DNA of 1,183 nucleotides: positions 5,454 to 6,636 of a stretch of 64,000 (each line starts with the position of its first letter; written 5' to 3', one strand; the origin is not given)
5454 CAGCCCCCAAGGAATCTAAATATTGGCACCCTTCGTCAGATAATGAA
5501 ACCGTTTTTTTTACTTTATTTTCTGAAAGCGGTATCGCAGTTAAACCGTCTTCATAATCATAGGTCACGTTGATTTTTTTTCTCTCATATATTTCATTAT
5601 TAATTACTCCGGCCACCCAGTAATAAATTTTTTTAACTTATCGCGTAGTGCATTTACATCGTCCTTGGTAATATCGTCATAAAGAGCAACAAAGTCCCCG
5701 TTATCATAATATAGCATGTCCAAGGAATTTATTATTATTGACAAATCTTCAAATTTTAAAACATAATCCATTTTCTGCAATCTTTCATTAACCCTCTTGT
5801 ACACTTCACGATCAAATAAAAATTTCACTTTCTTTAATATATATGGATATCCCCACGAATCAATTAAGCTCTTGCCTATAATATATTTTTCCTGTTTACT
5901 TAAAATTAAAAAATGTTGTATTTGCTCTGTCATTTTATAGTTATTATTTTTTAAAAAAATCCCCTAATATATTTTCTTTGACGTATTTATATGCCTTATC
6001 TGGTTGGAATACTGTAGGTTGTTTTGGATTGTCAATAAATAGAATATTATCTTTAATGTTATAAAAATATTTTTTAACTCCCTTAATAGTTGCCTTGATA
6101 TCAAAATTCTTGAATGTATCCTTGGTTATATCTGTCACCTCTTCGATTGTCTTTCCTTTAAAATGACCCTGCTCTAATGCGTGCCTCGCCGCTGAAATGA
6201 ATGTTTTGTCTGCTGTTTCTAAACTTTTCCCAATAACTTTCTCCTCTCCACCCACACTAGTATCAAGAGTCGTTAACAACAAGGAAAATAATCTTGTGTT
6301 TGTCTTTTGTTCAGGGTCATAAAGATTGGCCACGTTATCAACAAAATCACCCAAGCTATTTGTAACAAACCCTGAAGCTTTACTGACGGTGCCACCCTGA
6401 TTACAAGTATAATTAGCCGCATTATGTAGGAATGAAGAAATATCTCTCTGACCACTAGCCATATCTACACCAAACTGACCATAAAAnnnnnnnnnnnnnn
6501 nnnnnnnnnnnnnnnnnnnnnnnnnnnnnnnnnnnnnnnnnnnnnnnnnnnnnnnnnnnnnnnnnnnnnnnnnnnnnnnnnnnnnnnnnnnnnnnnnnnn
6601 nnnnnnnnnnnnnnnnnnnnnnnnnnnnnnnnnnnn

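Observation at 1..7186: Two secreted short Rhs-core polymorphic toxins share an identical promoter, leader and N-terminal module but carry different C-terminal toxin domains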

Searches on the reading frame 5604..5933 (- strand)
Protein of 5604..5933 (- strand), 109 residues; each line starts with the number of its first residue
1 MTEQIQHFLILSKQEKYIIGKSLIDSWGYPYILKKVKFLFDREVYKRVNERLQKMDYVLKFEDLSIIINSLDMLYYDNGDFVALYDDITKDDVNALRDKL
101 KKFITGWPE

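Call 7: search_protein_families(library=pfam, proteins=[window:5604-5933:-], max_evalue=0.01)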
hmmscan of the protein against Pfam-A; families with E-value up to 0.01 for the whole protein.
window:5604-5933:- (109 aa): 0 families

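Call 8: search_protein_families(library=ncbifam, proteins=[window:5604-5933:-], max_evalue=0.01)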
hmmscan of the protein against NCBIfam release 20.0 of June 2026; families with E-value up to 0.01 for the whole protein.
window:5604-5933:- (109 aa): 0 families

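Call 39: search_solved_structures(query=window:5604-5933:-, max_evalue=10)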
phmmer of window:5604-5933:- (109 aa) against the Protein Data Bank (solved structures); distinct sequences matched with E-value up to 10: 2.
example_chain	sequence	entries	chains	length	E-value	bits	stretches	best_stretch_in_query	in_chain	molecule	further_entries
1jnp_A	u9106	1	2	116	0.33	15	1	6-68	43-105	T-CELL LEUKEMIA/LYMPHOMA PROTEIN 1A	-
23nx_A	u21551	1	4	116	0.44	14.6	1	6-68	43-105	T-cell leukemia/lymphoma protein 1A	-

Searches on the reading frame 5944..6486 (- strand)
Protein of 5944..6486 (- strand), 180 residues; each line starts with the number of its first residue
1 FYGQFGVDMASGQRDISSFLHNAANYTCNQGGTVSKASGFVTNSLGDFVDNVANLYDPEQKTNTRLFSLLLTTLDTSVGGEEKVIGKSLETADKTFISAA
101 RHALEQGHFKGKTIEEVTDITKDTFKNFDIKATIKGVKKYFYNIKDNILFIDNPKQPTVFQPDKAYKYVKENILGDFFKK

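Call 17: search_protein_families(library=pfam, proteins=[window:5947-6486:-], max_evalue=10)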
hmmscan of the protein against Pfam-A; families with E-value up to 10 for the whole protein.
seq(180 aa): 0 families

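Call 23: find_homologous_proteins(query=window:5947-6486:-, max_evalue=0.1)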
Query seq(180 aa): 100 candidates shared short words with the query, none scored E <= 0.1.

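Call 40: search_protein_representatives(protein=window:5944-6486:-)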
Query: 180 residues. Proteins with E-value up to 0.001 (for the whole library): 27; up to 1e-10: 18; up to 1e-30: 1. The best 27 are listed.
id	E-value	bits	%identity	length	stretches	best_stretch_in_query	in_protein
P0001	2.2e-113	392.4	100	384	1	1-180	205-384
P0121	1.7e-30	122.6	53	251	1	1-131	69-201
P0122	2.2e-27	112.5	67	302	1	1-87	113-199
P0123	1.2e-26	110.1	54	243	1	79-178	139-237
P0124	2.2e-25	106.0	54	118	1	71-177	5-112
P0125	6.4e-22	94.7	47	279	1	77-177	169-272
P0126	7.2e-18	81.5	54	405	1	1-83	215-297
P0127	5.3e-17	78.7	47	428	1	1-90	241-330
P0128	6.6e-16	75.1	41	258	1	1-115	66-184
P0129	8.9e-16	74.7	60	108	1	1-62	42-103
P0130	1.9e-15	73.6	47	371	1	94-178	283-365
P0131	5.5e-14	68.9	50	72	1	114-177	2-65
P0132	7.0e-14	68.5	39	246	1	77-173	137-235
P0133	3.0e-13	66.4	43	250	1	3-92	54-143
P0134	1.5e-12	64.2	32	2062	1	50-178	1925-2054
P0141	3.4e-09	53.3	45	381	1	91-176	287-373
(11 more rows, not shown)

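Call 79: search_protein_families(library=pfam, proteins=[P0141], max_evalue=1)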
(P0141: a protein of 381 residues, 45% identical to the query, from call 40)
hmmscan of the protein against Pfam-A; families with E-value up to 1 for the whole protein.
P0141 (381 aa): 2 families
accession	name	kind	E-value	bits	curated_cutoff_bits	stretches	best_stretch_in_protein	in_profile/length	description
PF13884.11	Peptidase_S74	-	0.0022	18.7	22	1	171-231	4-56/58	Chaperone of endosialidase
PF05819.16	NolX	-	0.12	12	26.1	1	226-280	383-432/436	NolX protein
